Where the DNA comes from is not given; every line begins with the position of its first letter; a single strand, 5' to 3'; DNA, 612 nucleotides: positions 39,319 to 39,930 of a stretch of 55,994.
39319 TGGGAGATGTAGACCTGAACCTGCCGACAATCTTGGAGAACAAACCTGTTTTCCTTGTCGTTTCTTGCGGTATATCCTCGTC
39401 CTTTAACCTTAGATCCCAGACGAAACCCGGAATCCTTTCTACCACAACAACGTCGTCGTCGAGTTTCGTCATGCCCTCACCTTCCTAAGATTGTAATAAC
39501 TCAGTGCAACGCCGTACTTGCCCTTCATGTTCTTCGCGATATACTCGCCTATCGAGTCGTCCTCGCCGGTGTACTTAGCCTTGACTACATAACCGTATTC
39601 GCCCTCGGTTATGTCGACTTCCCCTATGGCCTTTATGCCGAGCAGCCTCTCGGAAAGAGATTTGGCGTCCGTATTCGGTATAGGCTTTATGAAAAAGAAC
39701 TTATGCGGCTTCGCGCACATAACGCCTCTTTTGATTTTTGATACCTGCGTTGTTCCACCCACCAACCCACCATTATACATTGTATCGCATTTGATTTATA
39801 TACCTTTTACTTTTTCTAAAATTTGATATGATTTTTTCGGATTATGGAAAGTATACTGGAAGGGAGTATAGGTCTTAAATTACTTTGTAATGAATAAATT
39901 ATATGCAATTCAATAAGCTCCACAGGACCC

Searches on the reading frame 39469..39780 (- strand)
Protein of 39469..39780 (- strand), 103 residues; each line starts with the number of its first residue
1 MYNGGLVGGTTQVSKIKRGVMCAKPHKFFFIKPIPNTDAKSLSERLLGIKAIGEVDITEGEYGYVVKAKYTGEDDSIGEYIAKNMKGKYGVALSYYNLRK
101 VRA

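Call 3: search_protein_families(library=pfam, proteins=[window:39469-39780:-], max_evalue=1)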
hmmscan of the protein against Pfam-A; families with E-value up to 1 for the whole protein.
window:39469-39780:- (103 aa): 0 families

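Call 4: search_protein_families(library=ncbifam, proteins=[window:39469-39780:-], max_evalue=1)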
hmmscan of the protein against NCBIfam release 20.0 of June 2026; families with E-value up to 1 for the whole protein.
window:39469-39780:- (103 aa): 0 families

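Call 8: find_homologous_proteins(query=window:39469-39780:-, max_evalue=0.01)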
Query window:39469-39780:- (103 aa): 8 proteins with E <= 0.01 among 8 candidates.
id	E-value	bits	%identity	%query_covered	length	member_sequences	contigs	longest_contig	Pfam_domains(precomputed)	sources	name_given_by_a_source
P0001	4.9e-60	217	98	100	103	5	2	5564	-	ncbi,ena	-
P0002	1.9e-42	161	80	95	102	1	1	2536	-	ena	-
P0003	1.6e-40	155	85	83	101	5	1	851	-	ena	-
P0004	1.8e-40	155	85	83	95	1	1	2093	-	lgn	-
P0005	1.6e-39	152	84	83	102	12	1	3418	-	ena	-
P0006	1.0e-38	149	73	95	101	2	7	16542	-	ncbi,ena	-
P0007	3.4e-37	144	85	76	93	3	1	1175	-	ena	-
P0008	4.7e-32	128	70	81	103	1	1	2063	-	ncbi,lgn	-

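Call 10: find_encoding_contigs(protein=P0006, flank=8000, max_places=7)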
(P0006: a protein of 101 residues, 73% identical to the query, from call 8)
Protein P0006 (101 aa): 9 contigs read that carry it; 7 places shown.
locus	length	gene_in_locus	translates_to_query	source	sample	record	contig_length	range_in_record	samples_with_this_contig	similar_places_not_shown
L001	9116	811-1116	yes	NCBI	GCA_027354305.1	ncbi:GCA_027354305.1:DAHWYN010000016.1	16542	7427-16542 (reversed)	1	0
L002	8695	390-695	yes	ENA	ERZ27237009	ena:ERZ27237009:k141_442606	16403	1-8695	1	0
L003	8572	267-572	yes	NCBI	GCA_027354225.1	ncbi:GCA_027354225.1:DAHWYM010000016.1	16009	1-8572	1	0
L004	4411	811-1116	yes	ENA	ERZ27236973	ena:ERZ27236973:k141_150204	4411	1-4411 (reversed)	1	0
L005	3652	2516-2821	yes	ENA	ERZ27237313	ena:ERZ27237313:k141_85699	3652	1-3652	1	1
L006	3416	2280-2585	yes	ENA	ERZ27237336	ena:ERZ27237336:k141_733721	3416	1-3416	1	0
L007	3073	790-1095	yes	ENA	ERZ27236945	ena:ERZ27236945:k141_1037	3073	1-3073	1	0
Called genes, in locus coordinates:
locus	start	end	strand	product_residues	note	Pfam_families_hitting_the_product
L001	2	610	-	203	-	?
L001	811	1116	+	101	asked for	-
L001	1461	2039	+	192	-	-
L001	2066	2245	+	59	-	-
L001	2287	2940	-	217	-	PF00730:HhH-GPD, PF00633:HHH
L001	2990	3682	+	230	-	PF00730:HhH-GPD, PF00633:HHH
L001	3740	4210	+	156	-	PF00293:NUDIX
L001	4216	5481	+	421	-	PF27218:MJ0043_C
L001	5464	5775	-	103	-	-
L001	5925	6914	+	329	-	PF01145:Band_7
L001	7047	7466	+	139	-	PF00327:Ribosomal_L30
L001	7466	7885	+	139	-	PF00828:Ribosomal_L27A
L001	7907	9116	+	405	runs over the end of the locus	PF13439:Glyco_transf_4, PF13579:Glyco_trans_4_4, PF00534:Glycos_transf_1, PF13692:Glyco_trans_1_4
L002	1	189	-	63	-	?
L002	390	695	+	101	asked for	-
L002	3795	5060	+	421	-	PF27218:MJ0043_C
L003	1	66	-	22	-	?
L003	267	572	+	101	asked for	-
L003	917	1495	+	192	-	-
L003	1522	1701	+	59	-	-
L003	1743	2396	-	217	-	PF00730:HhH-GPD, PF00633:HHH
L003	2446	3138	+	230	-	PF00730:HhH-GPD, PF00633:HHH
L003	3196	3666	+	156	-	PF00293:NUDIX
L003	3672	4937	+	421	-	PF27218:MJ0043_C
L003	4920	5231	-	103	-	-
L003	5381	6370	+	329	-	PF01145:Band_7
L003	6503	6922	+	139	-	PF00327:Ribosomal_L30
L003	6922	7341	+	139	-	PF00828:Ribosomal_L27A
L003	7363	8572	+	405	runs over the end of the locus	PF13439:Glyco_transf_4, PF13579:Glyco_trans_4_4, PF00534:Glycos_transf_1, PF13692:Glyco_trans_1_4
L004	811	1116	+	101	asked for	-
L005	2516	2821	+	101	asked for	-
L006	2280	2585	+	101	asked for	-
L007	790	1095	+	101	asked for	-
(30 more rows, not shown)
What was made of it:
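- Gene callers missed the ORF in three of the seven P0006 loci (L001-L003, call 10).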

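Call 19: search_protein_representatives(alignment_id=A1)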
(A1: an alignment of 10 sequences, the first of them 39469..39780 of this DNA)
Query: 10 sequences, 100 profile positions. Proteins with E-value up to 0.001 (for the whole library): 135; up to 1e-10: 35; up to 1e-30: 1. The best 135 are listed.
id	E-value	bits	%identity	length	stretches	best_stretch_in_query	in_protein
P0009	1.2e-38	147.2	-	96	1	5-98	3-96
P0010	9.1e-28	112.2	-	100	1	12-98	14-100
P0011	1.6e-22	95.4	-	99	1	21-97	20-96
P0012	2.2e-22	94.9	-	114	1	17-97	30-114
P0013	1.6e-20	89.0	-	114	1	17-97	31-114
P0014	6.6e-19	83.8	-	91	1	12-98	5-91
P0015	3.9e-18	81.3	-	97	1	12-98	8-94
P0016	4.0e-18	81.3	-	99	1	14-96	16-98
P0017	3.4e-16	75.1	-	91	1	11-94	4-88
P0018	7.3e-16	74.0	-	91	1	13-97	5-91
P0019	1.0e-15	73.5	-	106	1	11-98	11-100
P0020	4.8e-15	71.4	-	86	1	22-98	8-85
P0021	1.6e-14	69.7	-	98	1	18-97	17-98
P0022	2.2e-14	69.3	-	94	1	19-97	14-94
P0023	2.7e-14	69.0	-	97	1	18-98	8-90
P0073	3.8e-08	49.3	-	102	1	12-94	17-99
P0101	3.8e-06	42.9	-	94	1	11-93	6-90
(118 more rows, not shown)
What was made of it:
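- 135 family representatives, nearly all 56-137 aa (call 19).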

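Call 21: predict_structure(alignment_id=A1)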
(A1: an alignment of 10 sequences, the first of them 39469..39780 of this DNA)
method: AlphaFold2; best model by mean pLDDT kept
length: 103 residues; sequences in the alignment: 10
mean_pLDDT: 67.2   pTM: 0.51
mean pLDDT of the five models: 67.2, 64.6, 61.0, 60.3, 59.6
residues with pLDDT >= 90: 0; 70-90: 56; 50-70: 25; < 50: 22
segments of 3 or more residues with pLDDT < 50: 1-4, 8-21, 100-103
pLDDT, mean of each block of 10 residues (from residue 1): 46 42 65 69 82 82 79 72 79 66 36
secondary structure, 60 per line:
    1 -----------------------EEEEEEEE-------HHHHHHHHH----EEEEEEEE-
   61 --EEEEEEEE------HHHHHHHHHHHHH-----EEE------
elements in order: E24-31 H39-47 E52-59 E63-70 H77-89 E95-97
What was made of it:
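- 39469..39780 (-): Stand-alone RAM-domain protein 2 (103 aa from ATG 39780). An alternative start at ATG 39720 would give 83 aa, and an ATG or GTG is conserved at that position in orthologues. The AF2 model has a beta-alpha-beta-beta-alpha-beta fold (call 21).
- On Stand-alone RAM-domain proteins (demi-FFRP / DM1-like): Length about 83-103 aa. AF2 fold E24-31, H39-47, E52-59, E63-70, H77-89, E95-97 (call 21).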

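Call 23: search_solved_structures(query=A2, max_evalue=10, show_alignments=2)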
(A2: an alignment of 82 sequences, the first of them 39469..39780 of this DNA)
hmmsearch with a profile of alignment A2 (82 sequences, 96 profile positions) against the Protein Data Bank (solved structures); distinct sequences matched with E-value up to 10: 11.
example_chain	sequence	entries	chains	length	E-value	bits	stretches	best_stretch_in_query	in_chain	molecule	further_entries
2e1a_A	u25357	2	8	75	0.00015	25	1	28-80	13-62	75aa long hypothetical regulatory protein AsnC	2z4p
2cvi_A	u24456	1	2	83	0.00017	24.8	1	29-80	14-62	75aa long hypothetical regulatory protein AsnC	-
2cyy_A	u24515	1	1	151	0.008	19.4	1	16-70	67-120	Putative HTH-type transcriptional regulator PH1519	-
1ri7_A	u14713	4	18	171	0.01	19.1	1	16-70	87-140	Putative transcriptional regulator | Putative HTH-type transcriptional regulator PH1519 | Uncharacterized HTH-type transcriptional regulator PH1519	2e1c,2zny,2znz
2zbc_A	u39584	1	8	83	0.011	19.1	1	31-79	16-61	83aa long hypothetical transcriptional regulator asnC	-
3bgh_A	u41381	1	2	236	0.16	15.3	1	6-90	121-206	Putative neuraminyllactose-binding hemagglutinin homolog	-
2ru9_A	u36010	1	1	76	0.2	14.9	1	31-81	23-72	Predicted transporter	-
1hsk_A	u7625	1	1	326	0.6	13.4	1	41-83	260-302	UDP-N-ACETYLENOLPYRUVOYLGLUCOSAMINE REDUCTASE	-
2efo_A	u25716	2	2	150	0.85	12.9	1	22-77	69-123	150aa long hypothetical transcriptional regulator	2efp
2djw_A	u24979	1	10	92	0.93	12.8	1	18-70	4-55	probable transcriptional regulator, AsnC family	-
4q2l_A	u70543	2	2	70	0.99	12.7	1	31-75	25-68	Major facilitator superfamily MFS_1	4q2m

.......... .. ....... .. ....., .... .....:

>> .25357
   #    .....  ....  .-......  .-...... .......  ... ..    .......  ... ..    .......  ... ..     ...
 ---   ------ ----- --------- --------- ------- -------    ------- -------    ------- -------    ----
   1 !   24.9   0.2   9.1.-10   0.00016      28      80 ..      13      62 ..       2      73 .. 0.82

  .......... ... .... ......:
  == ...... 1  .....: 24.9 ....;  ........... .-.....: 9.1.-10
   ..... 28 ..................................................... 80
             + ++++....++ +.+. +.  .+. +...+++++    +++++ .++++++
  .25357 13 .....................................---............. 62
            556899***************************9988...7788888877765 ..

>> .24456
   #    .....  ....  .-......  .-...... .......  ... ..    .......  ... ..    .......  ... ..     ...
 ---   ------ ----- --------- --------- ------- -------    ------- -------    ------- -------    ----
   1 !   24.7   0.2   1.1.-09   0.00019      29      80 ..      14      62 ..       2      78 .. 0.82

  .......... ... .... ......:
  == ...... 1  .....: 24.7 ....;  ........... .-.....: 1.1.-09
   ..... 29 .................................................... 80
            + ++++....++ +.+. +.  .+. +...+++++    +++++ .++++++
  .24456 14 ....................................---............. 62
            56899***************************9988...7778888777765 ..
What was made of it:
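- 39469..39780 (-): The family profile hits the stand-alone RAM proteins 2e1a/2cvi at E~1.5e-4 (call 23).
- On Stand-alone RAM-domain proteins (demi-FFRP / DM1-like): The profile hits 2e1a/2cvi at E~1.5e-4 (call 23).
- Closest known: Full-length Lrp/AsnC regulator plus stand-alone RAM. Same: The DM1-type chains are the best PDB sequence matches of the RAM family here (call 23).
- The profile's best PDB hits are the 75-aa stand-alone RAM proteins 2e1a/2cvi (call 23). Stand-alone RAM proteins with solved structures (call 23) belong to the Lrp assembly world.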

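Call 24: search_protein_families(library=pfam, alignment_id=A2, max_evalue=0.01)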
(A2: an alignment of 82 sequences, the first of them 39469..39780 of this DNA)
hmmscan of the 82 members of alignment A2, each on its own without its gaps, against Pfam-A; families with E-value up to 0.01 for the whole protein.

A. member 1, window:39469-39780:- (103 aa): 0 families

B. families by the number of members that match (of 82 scanned): 4 families
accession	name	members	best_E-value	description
PF01037.27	AsnC_trans_reg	41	4.2e-07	Lrp/AsnC ligand binding domain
PF21987.2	YajR_YAM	1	0.0025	YajR YAM domain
PF02699.20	YajC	1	0.0069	Preprotein translocase subunit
PF08369.16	PCP_red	1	0.0095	Proto-chlorophyllide reductase 57 kD subunit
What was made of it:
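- On Stand-alone RAM-domain proteins (demi-FFRP / DM1-like): 41 of 82 family members hit PF01037 (call 24).
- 41 of 82 scanned hit PF01037 (call 24).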

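Call 26: fold_search(model_id=the predicted structure, library=pdb)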
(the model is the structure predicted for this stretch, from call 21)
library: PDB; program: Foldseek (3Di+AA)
matches with E <= 10: 1617; with E <= 0.001: 0
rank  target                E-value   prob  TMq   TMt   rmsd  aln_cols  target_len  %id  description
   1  2znz_C                3.6e-03  1.00  0.48  0.38   8.1        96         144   17  Crystal structure of FFRP (released 2009-03-17)
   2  2ivm_A                4.3e-03  0.99  0.45  0.35  11.7       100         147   16  Crystal structure of a transcriptional regulator (released 2007-10-09)
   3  2cyy                  4.6e-03  1.00  0.46  0.35   8.4        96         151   17  Crystal structure of PH1519 from Pyrococcus horikosii OT3 (released 2006-09-19)
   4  1ri7                  4.9e-03  0.99  0.46  0.36   7.0        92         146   17  crystal structure of a protein in the LRP/ASNC family from the hyperthermophilic archaeon Pyrococcus sp. OT3 (released 2004-03-09)
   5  2w25_A                5.6e-03  0.99  0.45  0.35  11.8       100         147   16  Crystal structure of Glu104Ala mutant (released 2009-11-17)
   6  7bff_D                7.1e-03  1.00  0.48  0.55   3.9        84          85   14  Circular permutant of ribosomal protein S6, P54-55 truncated, I25A mutant. (released 2022-07-13)
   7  2qz8_A                7.6e-03  0.99  0.46  0.36   8.3        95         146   14  Crystal structure of Mycobacterium tuberculosis Leucine response regulatory protein (LrpA) (released 2007-11-06)
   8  1x4a_MODEL_1_A        8.1e-03  0.99  0.44  0.42  16.8       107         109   16  Solution structure of RRM domain in splicing factor SF2 (released 2005-11-14)
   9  7bfe_D                8.6e-03  1.00  0.47  0.54   4.0        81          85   14  Circular permutant of ribosomal protein S6, P54-55 truncated, L21A mutant. (released 2022-07-13)
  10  7bfe_A                8.6e-03  1.00  0.47  0.56   4.1        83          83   14  Circular permutant of ribosomal protein S6, P54-55 truncated, L21A mutant. (released 2022-07-13)
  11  2cvi_A                8.6e-03  0.99  0.43  0.49   4.0        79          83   18  Crystal structure of hypothetical protein PHS023 from Pyrococcus horikoshii (released 2006-06-03)
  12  9a9s_C                8.6e-03  0.99  0.45  0.47   7.0        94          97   16  Human elongation factor 1  complex (released 2025-07-30)
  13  2w29_A                8.6e-03  0.99  0.45  0.35  11.7       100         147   15  Gly102Thr mutant of Rv3291c (released 2009-11-17)
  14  7bfc_A                9.8e-03  1.00  0.46  0.53   4.0        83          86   14  Circular permutant of ribosomal protein S6, P54-55 truncated, (released 2022-07-13)
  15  2dbb_A                1.1e-02  0.98  0.42  0.33   4.9        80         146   15  Crystal structure of PH0061 (released 2006-06-15)
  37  2e1a_A                2.1e-02  0.91  0.37  0.45   4.5        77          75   17  crystal structure of FFRP-DM1 (released 2007-09-18)
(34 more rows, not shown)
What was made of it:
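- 39469..39780 (-): Foldseek top hits are Lrp/FFRP structures (call 26).
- The model has the expected fold (call 21) and structural hits to FFRP/Lrp proteins (call 26).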

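Call 27: find_related_loci(query=A1, collection=genome_contigs, flank=6000)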
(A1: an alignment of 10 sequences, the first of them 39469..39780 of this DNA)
Query A1 (103 aa) in genome_contigs; peptide patterns used: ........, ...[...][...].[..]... (x = any residue, [..] = any of these).
28 stretches matched a pattern; 3 encode a relative of the query (tblastn E <= 1e-3); 3 distinct loci.
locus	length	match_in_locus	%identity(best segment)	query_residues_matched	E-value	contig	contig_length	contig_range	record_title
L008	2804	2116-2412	85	6-103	5e-51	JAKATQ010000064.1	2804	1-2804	MAG: Nanoarchaeota archaeon isolate YP2.bin8 NODE_36787_length_2804_cov_3.465073, whole genome shotgun sequence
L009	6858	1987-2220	85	23-100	2e-42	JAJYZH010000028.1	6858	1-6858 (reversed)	MAG: Candidatus Micrarchaeota archaeon isolate FK5.bin122 NODE_18883_length_6858_cov_0.967464, whole genome shotgun sequ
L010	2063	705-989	64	6-100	3e-39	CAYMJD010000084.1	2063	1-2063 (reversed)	MAG TPA_asm: Candidatus Micrarchaeota archaeon isolate SRP271791_co2_45 genome assembly, contig: NODE_21388_length_2063_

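Call 28: find_homologous_proteins(query=A2, max_evalue=0.001)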
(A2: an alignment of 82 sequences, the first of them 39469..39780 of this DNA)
Query A2 (82 sequences) (103 aa, profile of the alignment): 17 proteins with E <= 0.001 among 881 candidates.
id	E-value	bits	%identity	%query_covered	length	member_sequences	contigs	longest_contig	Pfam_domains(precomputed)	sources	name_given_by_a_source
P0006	3.1e-27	112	73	95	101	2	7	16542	-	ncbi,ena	-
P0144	1.1e-26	110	32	73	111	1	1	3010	PF01037.29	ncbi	ncbi:MAG: Lrp/AsnC ligand binding domain-containing protein [Candidatus Micrarchaeia archaeon]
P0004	1.5e-26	110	85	83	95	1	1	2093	-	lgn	-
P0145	2.0e-26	110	38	83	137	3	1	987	PF01037.29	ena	-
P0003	2.2e-26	110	85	83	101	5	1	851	-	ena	-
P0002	2.9e-26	109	80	95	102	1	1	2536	-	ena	-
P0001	3.1e-26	109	98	100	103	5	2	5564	-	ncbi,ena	-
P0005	8.8e-26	108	84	83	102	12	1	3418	-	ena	-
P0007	2.1e-25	106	85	76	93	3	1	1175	-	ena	-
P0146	3.3e-25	106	31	73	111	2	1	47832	-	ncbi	ncbi:MAG: Lrp/AsnC ligand binding domain-containing protein [Candidatus Micrarchaeia archaeon]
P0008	8.9e-24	101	70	81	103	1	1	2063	-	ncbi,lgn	-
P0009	2.2e-23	100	56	73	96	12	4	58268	-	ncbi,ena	-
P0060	3.5e-22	96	31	69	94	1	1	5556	-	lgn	-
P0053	8.7e-20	88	30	67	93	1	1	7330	PF01037.29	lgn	-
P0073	1.2e-19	88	33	83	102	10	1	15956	-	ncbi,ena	-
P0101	1.2e-18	85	29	83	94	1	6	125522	-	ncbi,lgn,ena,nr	ncbi:MAG: hypothetical protein LVQ95_02220 [Candidatus Micrarchaeales archaeon]|nr:hypothetical prot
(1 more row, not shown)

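Call 29: find_encoding_contigs(protein=P0009, flank=5000, max_places=3)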
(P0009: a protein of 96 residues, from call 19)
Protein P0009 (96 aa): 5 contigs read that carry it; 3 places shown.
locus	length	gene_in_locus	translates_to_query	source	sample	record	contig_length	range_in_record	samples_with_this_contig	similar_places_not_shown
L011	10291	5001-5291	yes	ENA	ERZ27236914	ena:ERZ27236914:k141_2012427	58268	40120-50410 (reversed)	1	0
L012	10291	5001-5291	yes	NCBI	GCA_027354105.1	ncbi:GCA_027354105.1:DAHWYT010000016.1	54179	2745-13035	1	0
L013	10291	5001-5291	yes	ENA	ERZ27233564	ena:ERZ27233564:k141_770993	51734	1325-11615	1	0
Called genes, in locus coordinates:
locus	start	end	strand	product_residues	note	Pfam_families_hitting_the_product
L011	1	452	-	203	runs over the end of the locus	PF01210:NAD_Gly3P_dh_N (faint), PF02826:2-Hacid_dh_C (weak), PF03446:NAD_binding_2, PF03807:F420_oxidored, PF07991:KARI_N (weak)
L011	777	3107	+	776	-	-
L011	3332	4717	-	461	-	PF13412:HTH_24 (faint), PF13404:HTH_AsnC-type (weak)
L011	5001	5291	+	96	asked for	-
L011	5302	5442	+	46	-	-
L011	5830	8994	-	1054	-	PF00133:tRNA-synt_1, PF09334:tRNA-synt_1g (weak), PF08264:Anticodon_1, PF19302:DUF5915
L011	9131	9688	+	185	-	PF13091:PLDc_2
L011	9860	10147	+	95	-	-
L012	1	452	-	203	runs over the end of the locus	PF01210:NAD_Gly3P_dh_N (faint), PF02826:2-Hacid_dh_C (weak), PF03446:NAD_binding_2, PF03807:F420_oxidored, PF07991:KARI_N (weak)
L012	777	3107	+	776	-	-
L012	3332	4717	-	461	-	PF13412:HTH_24 (faint), PF13404:HTH_AsnC-type (weak)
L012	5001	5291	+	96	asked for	-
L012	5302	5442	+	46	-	-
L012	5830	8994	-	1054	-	PF00133:tRNA-synt_1, PF09334:tRNA-synt_1g (weak), PF08264:Anticodon_1, PF19302:DUF5915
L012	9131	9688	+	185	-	PF13091:PLDc_2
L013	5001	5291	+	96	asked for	-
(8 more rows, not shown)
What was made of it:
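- Checked: Copy 1: regulator 3439-4824(-), 461 aa. RAM-like ORF 5060-5398(+), probably starting at 5108 (96 aa, as called in near-identical contigs, call 29).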

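Call 30: find_encoding_contigs(protein=P0146, flank=5000, max_places=2)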
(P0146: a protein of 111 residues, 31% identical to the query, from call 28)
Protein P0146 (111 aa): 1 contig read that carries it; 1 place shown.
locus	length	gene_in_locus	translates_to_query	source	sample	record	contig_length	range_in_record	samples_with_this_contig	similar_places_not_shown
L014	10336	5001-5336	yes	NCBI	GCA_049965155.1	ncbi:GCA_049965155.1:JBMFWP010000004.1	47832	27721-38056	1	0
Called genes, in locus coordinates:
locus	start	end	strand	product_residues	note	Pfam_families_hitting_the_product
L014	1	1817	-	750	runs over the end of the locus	PF01751:Toprim, PF01131:Topoisom_bac, PF01396:Zn_ribbon_Top1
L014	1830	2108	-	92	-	-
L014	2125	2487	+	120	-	PF00892:EamA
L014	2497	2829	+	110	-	-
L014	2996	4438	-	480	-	PF13404:HTH_AsnC-type (faint), PF13412:HTH_24 (faint)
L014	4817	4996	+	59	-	-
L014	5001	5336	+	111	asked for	-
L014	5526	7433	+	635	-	PF02518:HATPase_c, PF00204:DNA_gyraseB, PF01751:Toprim, PF00986:DNA_gyraseB_C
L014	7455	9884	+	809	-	PF00521:DNA_topoisoIV, PF03989:DNA_gyraseA_C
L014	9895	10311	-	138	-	-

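Call 31: find_encoding_contigs(protein=P0101, flank=5000, max_places=2)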
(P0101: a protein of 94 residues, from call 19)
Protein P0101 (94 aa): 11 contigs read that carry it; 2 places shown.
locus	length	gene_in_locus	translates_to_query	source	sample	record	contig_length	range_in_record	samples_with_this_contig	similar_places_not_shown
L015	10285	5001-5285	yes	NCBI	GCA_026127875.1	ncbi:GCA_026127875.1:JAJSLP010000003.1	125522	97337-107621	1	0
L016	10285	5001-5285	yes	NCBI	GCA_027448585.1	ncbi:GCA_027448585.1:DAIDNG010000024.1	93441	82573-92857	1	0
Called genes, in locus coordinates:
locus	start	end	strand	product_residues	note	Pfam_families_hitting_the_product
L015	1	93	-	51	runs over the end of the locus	PF00253:Ribosomal_S14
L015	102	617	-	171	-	PF00281:Ribosomal_L5, PF00673:Ribosomal_L5_C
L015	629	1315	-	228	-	PF08071:RS4NT, PF00900:Ribosomal_S4e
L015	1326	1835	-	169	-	PF16906:Ribosomal_L26, PF00467:KOW (weak)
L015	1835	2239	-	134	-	PF00238:Ribosomal_L14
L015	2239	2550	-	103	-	PF00366:Ribosomal_S17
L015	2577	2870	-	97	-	PF01868:RNase_P-MRP_p29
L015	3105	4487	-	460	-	PF13404:HTH_AsnC-type (weak), PF13412:HTH_24 (faint)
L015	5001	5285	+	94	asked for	-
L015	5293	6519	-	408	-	PF04123:DUF373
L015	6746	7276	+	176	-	-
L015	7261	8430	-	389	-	PF01896:DNA_primase_S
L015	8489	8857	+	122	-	PF01981:PTH2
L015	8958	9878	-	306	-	PF01063:Aminotran_4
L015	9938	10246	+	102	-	PF01035:DNA_binding_1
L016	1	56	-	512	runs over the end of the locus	PF00437:T2SSE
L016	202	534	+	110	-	-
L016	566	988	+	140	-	-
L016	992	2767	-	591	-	PF04675:DNA_ligase_A_N, PF01068:DNA_ligase_A_M, PF04679:DNA_ligase_A_C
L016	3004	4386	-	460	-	-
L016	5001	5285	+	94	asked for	-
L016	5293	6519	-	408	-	PF04123:DUF373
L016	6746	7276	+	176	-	-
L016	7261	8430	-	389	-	PF01896:DNA_primase_S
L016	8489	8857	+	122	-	PF01981:PTH2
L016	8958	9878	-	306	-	PF01063:Aminotran_4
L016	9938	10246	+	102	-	PF01035:DNA_binding_1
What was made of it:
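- The regulator-RAM adjacency holds across RAM proteins only 29-31% identical (calls 30, 31).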

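Call 32: find_encoding_contigs(protein=P0073, flank=5000, max_places=2)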
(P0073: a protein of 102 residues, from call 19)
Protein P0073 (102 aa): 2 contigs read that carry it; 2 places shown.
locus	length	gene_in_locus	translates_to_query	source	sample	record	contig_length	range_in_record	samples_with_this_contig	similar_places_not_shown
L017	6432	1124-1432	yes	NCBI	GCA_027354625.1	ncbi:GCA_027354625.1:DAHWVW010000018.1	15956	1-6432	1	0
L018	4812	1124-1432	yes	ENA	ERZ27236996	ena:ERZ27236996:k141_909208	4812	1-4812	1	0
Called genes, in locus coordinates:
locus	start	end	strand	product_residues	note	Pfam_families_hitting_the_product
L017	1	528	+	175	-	?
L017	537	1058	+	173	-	PF01928:CYTH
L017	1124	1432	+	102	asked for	-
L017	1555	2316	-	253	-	PF21948:LplA-B_cat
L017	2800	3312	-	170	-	PF00293:NUDIX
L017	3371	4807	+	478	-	PF01139:RtcB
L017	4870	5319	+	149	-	PF14083:PGDYG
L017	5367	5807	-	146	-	-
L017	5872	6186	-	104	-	PF00338:Ribosomal_S10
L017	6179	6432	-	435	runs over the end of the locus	PF00009:GTP_EFTU, PF03144:GTP_EFTU_D2, PF03143:GTP_EFTU_D3, PF22594:GTP-eEF1A_C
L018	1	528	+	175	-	?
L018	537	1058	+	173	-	PF01928:CYTH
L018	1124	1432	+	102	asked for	-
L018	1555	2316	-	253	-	PF21948:LplA-B_cat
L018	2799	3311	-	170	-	PF00293:NUDIX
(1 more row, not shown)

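Call 39: find_encoding_contigs(protein=P0010, flank=4000, max_places=2)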
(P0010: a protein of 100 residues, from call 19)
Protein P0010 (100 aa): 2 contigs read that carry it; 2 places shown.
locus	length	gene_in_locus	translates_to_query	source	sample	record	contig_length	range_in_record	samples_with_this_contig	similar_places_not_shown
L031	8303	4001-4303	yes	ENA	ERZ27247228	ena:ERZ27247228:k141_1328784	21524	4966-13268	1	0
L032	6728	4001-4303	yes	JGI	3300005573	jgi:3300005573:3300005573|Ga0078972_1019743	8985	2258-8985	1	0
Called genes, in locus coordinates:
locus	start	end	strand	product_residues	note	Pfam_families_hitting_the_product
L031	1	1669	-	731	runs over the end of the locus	PF00009:GTP_EFTU, PF01926:MMR_HSR1 (weak), PF22042:EF-G_D2, PF03144:GTP_EFTU_D2, PF14492:EFG_III, PF03764:EFG_IV, PF00679:EFG_C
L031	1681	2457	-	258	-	PF00177:Ribosomal_S7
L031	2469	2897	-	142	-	PF00164:Ribosom_S12_S23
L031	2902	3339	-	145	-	PF01248:Ribosomal_L7Ae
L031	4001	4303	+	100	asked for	-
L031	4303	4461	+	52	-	-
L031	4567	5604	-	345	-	-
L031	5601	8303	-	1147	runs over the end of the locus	PF02463:SMC_N, PF13175:AAA_15, PF13555:AAA_29 (weak), PF24161:CCDC39 (faint), PF06470:SMC_hinge, PF13304:AAA_21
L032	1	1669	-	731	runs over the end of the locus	PF00009:GTP_EFTU, PF01926:MMR_HSR1 (weak), PF22042:EF-G_D2, PF03144:GTP_EFTU_D2, PF14492:EFG_III, PF03764:EFG_IV, PF00679:EFG_C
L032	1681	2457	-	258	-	PF00177:Ribosomal_S7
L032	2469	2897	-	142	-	PF00164:Ribosom_S12_S23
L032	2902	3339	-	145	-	PF01248:Ribosomal_L7Ae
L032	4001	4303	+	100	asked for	-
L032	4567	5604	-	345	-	-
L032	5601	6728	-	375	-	?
